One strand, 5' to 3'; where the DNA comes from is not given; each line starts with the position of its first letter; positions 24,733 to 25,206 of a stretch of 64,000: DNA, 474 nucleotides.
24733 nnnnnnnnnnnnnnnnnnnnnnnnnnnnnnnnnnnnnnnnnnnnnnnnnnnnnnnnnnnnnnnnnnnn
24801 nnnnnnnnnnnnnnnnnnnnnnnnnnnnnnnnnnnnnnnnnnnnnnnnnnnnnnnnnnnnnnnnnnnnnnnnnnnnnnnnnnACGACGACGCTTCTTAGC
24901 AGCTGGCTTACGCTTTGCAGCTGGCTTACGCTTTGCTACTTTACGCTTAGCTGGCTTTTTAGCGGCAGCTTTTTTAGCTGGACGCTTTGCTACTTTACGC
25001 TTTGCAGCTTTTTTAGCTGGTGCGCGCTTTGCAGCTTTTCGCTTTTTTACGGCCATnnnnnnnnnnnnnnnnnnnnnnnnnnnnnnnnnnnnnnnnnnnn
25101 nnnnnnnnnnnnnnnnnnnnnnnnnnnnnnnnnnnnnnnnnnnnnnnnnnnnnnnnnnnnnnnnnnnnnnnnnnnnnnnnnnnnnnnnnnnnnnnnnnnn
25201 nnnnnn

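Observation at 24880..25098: Unannotated 58-aa Lys/Ala-rich histone-H1-like protein built from tandem DNA repeats, with a hairpin abutting its SD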

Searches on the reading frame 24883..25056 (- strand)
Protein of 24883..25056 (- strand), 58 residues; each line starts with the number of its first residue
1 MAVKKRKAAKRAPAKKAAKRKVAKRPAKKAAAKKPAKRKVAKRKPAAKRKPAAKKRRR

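Call 9: search_protein_families(library=pfam, proteins=[window:24883-25056:-], max_evalue=1)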
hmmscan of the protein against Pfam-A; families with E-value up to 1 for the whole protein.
seq(58 aa): 1 family
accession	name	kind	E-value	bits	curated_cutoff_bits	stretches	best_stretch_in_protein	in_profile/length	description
PF07382.16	HC2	-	0.14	12.6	40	1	3-54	4-113/194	Histone H1-like nucleoprotein HC2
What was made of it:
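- On Hc2 (PF07382 / NF038052): PF07382 scores 12.6 bits against a cutoff of 40 (call 9).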

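Call 10: search_protein_families(library=ncbifam, proteins=[window:24883-25056:-], max_evalue=10)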
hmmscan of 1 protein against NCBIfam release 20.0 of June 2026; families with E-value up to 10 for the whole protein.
seq(58 aa): 2 families
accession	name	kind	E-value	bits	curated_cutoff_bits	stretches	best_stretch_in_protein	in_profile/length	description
NF038053.1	hist_H1_lk_Burk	equivalog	0.012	15.9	80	1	1-55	1-54/195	histone H1-like DNA-binding protein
NF046106.1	ResusProRpf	equivalog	7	6.1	180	1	2-54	145-199/258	resuscitation-promoting factor Rpf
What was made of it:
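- On Burkholderia-type H1-like protein (NF038053): 15.9 bits (call 10).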

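Call 12: find_encoding_contigs(protein=window:24883-25056:-, flank=6000)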
Protein seq(58 aa) (58 aa): 23 contigs read that carry it; 6 places shown.
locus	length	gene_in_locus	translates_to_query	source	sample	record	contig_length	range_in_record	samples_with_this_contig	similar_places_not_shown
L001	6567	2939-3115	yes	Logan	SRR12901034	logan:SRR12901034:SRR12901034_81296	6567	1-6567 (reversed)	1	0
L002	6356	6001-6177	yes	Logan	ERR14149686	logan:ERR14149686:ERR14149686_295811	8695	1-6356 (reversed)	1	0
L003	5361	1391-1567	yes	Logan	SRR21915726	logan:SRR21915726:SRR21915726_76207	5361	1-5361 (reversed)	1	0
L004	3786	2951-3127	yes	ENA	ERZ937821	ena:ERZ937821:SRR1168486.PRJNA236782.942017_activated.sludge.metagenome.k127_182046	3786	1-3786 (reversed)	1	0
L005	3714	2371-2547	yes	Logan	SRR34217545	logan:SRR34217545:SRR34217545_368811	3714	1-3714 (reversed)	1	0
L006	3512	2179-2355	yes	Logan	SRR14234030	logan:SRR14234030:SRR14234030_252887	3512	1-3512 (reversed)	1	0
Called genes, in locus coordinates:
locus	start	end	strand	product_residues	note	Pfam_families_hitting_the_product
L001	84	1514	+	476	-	PF02874:ATP-synt_ab_N, PF00006:ATP-synt_ab, PF22919:ATP-synt_VA_C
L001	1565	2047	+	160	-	PF02823:ATP-synt_DE_N, PF00401:ATP-synt_DE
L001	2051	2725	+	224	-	PF01743:PolyA_pol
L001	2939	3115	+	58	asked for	-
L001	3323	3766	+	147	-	PF11645:PDDEXK_5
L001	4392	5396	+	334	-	PF00145:DNA_methylase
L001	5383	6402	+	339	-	-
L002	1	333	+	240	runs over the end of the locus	PF00430:ATP-synt_B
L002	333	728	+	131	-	PF00213:OSCP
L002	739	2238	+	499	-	PF02874:ATP-synt_ab_N, PF00006:ATP-synt_ab, PF00306:ATP-synt_ab_C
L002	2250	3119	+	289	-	PF00231:ATP-synt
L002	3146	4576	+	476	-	PF02874:ATP-synt_ab_N, PF00006:ATP-synt_ab, PF22919:ATP-synt_VA_C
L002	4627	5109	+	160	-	PF02823:ATP-synt_DE_N, PF00401:ATP-synt_DE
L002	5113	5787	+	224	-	PF01743:PolyA_pol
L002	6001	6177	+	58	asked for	-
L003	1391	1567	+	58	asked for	-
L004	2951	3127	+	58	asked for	-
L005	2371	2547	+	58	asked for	-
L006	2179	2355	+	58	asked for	-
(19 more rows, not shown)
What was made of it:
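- Checked: Gene callers called this exact ORF on at least 23 metagenome contigs (call 12).
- The identical ORF was called on 23 contigs from different samples (call 12).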

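Call 13: find_homologous_proteins(query=window:24883-25056:-)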
Query seq(58 aa): 7514 candidates shared short words with the query, none scored E <= 0.001.
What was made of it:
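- Tried and rejected: phmmer with the protein against 5.8 billion sequences found nothing (call 13).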

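Call 27: search_solved_structures(query=window:24883-25056:-, max_evalue=10, show_alignments=2)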
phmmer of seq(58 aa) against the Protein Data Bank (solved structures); distinct sequences matched with E-value up to 10: 0.
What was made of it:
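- On Small basic ribosomal proteins: No PDB chain at E <= 10 (call 27).
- Closest known: Very small basic ribosomal proteins. Different: There is no sequence match (calls 9, 10, 27).
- No PDB chain matches at E = 10 (call 27).
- Tried and rejected: PDB gave no match (call 27).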

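Call 30: find_homologous_proteins(query=A1, max_evalue=10)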
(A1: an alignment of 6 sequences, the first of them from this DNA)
Query A1 (6 sequences) (58 aa, profile of the alignment): 6 proteins with E <= 10 among 8000 candidates.
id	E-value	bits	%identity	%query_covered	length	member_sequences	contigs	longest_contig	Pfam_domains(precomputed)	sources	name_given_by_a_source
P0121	1.5e-11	62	-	-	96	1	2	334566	-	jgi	jgi:hypothetical protein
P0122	3.8e-11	61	-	-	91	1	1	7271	-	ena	-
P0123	2.1e-1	30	-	-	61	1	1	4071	-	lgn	-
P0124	5.4e-1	29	-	-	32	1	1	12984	-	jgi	jgi:hypothetical protein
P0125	1.9e+0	27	-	-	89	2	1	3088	-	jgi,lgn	jgi:hypothetical protein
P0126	7.3e+0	25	58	84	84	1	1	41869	-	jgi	-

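Call 32: find_encoding_contigs(protein=P0124, flank=4000, max_places=2)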
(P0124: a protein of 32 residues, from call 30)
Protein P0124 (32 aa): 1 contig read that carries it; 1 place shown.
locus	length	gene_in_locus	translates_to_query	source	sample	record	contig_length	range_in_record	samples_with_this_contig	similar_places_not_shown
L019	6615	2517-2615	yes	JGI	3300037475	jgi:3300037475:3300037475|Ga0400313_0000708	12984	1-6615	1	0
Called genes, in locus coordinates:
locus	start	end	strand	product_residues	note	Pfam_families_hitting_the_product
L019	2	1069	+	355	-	?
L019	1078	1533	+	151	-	PF02823:ATP-synt_DE_N, PF00401:ATP-synt_DE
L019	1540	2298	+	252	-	PF01743:PolyA_pol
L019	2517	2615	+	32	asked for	-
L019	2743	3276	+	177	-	-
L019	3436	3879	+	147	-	PF11645:PDDEXK_5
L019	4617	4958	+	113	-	-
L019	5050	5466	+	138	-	-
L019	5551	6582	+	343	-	PF02646:RmuC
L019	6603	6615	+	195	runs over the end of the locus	PF01936:NYN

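Call 33: find_encoding_contigs(protein=P0123, flank=4000, max_places=2)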
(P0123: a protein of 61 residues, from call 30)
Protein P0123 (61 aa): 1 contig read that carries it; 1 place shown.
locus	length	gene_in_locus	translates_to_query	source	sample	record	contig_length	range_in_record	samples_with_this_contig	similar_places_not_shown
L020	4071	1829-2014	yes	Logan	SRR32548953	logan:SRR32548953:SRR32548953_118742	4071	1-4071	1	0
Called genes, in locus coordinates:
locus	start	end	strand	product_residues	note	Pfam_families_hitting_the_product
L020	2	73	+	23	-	?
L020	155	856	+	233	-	PF02223:Thymidylate_kin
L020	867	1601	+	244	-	PF25231:DUF7847, PF06790:UPF0259 (weak)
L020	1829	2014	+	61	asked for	-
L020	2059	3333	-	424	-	PF27218:MJ0043_C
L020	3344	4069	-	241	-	?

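Call 52: list_cluster_members(proteins=[window:24883-25056:-, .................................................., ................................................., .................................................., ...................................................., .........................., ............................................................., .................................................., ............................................, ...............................])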
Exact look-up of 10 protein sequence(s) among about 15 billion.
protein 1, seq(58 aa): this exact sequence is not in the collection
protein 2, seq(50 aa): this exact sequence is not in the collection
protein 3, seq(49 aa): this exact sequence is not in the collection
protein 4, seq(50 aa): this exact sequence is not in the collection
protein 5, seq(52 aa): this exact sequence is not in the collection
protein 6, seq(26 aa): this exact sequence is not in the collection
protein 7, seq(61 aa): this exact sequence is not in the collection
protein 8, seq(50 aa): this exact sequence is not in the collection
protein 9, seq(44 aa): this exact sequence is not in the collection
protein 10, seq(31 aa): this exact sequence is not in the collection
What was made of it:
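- Checked: However, the sequence is absent from the 15-billion-protein collection (call 52).
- Tried and rejected: The exact sequences are not in that collection (call 52).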

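Call 56: search_protein_families(library=pfam, alignment_id=A3, max_evalue=0.00001)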
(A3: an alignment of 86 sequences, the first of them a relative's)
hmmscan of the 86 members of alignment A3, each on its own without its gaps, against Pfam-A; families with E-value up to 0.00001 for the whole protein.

A. member 1, L020:452-784:- (111 aa): 0 families

B. families by the number of members that match (of 86 scanned): 91 families (the first 25 are shown)
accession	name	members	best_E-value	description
PF07517.20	SecA_DEAD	7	7.3e-125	SecA DEAD-like domain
PF01043.26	SecA_PP_bind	5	3.1e-42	SecA preprotein cross-linking domain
PF13428.12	TPR_14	5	2.4e-11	Tetratricopeptide repeat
PF21090.3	P-loop_SecA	4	6.7e-77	SecA P-loop domain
PF04932.20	Wzy_C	4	8.2e-21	O-Antigen ligase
PF07719.23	TPR_2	3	3.7e-11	Tetratricopeptide repeat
PF14559.12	TPR_19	3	4.3e-09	Tetratricopeptide repeat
PF08713.17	DNA_alkylation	2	4e-59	DNA alkylation repair enzyme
PF07516.18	SecA_SW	2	5e-47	SecA Wing and Scaffold domain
PF00587.30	tRNA-synt_2b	2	3.7e-44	tRNA synthetase class II core domain (G, H, P, S and T)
PF01245.26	Ribosomal_L19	2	5.7e-31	Ribosomal protein L19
PF13638.12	PIN_4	2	1.3e-29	PIN domain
PF02873.21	MurB_C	2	3.8e-25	UDP-N-acetylenolpyruvoylglucosamine reductase, C-terminal domain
PF00535.33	Glycos_transf_2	2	7.1e-25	Glycosyl transferase family 2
PF00730.31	HhH-GPD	2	6e-23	HhH-GPD superfamily base excision DNA repair protein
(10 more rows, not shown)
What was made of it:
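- SecA is a neighbour in 7 of about 40 loci (call 56).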

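Call 80: search_protein_representatives(alignment_id=A7)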
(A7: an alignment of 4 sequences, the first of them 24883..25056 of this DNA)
Query: 4 sequences, 91 profile positions. Proteins with E-value up to 0.001 (for the whole library): 4; up to 1e-10: 1; up to 1e-30: 1. The best 4 are listed.
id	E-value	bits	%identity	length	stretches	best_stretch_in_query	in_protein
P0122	2.2e-44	165.8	-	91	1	1-91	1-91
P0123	1.0e-07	48.3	-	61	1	28-75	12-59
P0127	1.7e-06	44.3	-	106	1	11-90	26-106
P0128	4.4e-06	43.0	-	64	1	13-58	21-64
